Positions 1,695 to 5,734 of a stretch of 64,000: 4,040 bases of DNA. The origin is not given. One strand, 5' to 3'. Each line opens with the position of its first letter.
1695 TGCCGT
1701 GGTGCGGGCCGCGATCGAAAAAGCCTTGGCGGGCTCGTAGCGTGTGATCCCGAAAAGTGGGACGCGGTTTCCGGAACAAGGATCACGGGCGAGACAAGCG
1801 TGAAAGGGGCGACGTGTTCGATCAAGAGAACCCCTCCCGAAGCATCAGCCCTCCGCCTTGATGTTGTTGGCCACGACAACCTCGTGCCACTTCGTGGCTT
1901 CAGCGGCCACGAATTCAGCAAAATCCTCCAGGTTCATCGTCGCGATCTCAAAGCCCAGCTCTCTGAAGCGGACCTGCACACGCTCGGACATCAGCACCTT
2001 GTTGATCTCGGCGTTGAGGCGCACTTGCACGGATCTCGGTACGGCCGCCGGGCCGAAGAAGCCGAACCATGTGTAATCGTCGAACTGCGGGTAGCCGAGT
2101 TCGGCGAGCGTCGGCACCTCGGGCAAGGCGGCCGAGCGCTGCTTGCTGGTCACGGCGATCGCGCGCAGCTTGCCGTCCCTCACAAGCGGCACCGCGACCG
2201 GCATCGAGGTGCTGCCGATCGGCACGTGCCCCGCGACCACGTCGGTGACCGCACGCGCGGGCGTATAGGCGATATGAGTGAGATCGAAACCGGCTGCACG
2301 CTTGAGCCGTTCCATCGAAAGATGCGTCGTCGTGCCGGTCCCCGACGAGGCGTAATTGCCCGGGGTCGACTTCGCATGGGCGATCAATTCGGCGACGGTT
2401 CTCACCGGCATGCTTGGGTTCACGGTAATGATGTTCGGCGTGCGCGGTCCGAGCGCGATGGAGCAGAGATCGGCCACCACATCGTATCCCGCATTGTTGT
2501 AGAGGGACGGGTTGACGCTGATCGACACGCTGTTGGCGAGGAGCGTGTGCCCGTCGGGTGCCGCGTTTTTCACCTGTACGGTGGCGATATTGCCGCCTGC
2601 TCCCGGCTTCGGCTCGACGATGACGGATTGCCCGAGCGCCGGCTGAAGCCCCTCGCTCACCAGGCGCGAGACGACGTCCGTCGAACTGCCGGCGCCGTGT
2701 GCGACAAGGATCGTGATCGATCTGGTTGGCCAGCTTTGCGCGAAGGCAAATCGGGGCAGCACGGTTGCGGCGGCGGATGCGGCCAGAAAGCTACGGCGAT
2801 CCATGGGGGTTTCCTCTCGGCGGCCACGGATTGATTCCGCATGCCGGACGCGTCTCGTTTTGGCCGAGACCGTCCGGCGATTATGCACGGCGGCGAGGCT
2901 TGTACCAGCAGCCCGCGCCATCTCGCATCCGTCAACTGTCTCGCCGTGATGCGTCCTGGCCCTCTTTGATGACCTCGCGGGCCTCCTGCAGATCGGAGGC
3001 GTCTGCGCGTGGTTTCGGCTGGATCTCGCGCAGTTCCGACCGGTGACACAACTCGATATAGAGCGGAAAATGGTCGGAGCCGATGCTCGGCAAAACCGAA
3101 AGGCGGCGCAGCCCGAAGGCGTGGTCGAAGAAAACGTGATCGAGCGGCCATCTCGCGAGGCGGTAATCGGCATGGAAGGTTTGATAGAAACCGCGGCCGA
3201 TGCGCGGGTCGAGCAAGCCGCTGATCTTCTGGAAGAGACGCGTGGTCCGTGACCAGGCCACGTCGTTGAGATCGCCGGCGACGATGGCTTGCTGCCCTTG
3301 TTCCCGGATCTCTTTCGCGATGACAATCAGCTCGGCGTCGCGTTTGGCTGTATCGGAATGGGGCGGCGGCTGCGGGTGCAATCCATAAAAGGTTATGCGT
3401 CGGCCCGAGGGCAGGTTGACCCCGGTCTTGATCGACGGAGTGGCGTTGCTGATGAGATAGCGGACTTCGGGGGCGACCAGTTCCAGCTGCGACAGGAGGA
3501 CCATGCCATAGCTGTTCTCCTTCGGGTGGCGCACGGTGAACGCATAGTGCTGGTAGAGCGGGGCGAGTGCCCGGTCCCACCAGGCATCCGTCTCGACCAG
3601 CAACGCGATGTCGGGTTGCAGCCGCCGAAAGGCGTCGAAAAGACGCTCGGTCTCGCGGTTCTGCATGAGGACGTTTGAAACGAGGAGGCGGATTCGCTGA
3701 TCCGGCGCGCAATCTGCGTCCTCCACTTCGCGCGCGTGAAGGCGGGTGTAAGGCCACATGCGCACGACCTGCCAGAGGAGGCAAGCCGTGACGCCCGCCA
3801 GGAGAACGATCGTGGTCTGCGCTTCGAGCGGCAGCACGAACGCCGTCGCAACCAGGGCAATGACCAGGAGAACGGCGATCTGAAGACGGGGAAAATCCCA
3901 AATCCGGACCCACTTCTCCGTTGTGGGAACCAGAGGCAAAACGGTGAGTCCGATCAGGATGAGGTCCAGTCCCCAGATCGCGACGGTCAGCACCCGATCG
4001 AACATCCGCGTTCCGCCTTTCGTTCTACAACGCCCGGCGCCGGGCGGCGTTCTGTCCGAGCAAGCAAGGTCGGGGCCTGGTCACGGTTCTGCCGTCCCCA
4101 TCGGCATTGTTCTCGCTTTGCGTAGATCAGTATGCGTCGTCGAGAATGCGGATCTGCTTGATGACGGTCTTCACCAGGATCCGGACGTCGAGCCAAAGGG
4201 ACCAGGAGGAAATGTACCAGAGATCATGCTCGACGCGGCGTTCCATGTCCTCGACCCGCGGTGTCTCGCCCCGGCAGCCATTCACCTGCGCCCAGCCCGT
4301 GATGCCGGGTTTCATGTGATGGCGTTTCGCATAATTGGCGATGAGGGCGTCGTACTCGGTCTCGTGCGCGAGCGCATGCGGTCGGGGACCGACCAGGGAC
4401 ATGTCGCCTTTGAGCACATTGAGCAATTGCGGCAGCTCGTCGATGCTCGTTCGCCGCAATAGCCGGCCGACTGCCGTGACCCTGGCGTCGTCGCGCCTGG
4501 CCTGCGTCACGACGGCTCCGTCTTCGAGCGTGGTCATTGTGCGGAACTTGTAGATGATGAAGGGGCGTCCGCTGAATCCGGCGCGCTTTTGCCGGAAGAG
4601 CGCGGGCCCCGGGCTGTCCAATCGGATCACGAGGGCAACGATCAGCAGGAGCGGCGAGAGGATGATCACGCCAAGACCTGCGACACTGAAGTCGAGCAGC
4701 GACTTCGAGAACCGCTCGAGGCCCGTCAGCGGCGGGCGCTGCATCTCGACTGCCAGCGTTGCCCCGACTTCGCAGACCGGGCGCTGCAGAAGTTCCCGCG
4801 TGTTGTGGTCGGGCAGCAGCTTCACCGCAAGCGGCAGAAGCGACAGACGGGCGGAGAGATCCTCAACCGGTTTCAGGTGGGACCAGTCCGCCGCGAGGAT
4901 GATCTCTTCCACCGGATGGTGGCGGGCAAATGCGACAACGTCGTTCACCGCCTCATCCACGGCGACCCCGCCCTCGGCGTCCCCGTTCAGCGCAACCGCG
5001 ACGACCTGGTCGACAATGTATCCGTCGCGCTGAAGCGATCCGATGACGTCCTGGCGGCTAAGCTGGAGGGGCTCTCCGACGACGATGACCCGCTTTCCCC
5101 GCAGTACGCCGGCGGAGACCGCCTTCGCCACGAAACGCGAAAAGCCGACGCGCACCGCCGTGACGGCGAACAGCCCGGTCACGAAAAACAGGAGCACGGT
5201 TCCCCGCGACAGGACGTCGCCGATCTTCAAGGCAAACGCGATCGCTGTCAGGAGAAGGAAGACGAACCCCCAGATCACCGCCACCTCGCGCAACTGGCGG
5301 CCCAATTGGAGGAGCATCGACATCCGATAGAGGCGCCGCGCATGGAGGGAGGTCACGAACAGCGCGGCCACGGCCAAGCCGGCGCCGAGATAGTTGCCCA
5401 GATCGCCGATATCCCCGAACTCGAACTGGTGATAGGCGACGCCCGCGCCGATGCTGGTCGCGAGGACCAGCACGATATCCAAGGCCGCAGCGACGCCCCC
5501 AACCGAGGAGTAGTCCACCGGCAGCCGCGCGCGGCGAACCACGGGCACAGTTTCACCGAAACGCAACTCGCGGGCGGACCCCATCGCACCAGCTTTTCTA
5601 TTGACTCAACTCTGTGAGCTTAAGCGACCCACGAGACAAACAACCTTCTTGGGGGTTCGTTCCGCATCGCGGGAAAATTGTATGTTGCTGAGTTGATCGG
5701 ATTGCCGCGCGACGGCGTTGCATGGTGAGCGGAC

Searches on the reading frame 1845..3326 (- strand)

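Call 23: search_protein_families(library=pfam, proteins=[window:1845-3326:-])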
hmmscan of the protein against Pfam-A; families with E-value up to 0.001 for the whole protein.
window:1845-3326:- (493 aa): 1 family
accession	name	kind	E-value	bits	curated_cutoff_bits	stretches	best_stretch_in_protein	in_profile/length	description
PF03401.19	TctC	-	5.7e-63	213.4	27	1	219-487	1-272/274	Tripartite tricarboxylate transporter family receptor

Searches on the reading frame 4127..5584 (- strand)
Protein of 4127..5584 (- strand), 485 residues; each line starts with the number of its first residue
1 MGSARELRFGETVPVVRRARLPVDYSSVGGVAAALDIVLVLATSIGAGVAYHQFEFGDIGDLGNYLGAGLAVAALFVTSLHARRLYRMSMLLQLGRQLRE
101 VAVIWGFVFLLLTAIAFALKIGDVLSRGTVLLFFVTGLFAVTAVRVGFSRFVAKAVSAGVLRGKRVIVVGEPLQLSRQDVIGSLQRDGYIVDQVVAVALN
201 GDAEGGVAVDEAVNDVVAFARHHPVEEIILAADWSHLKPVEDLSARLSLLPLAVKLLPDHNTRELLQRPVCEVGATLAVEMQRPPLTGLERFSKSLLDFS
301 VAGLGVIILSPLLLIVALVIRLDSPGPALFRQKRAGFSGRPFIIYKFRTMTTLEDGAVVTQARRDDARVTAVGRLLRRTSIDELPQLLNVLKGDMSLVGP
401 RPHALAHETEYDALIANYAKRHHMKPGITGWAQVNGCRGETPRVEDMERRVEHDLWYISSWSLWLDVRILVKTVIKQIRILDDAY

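Call 23: search_protein_families(library=pfam, proteins=[window:4127-5584:-])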
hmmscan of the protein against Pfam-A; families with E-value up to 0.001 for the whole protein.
window:4127-5584:- (485 aa): 2 families
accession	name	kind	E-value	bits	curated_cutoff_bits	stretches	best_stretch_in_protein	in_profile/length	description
PF02397.22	Bac_transf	-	8.6e-68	227.8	27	1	294-477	1-177/179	Bacterial sugar transferase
PF13727.12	CoA_binding_3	-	3.4e-18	66.7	25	1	85-258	5-175/175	CoA-binding domain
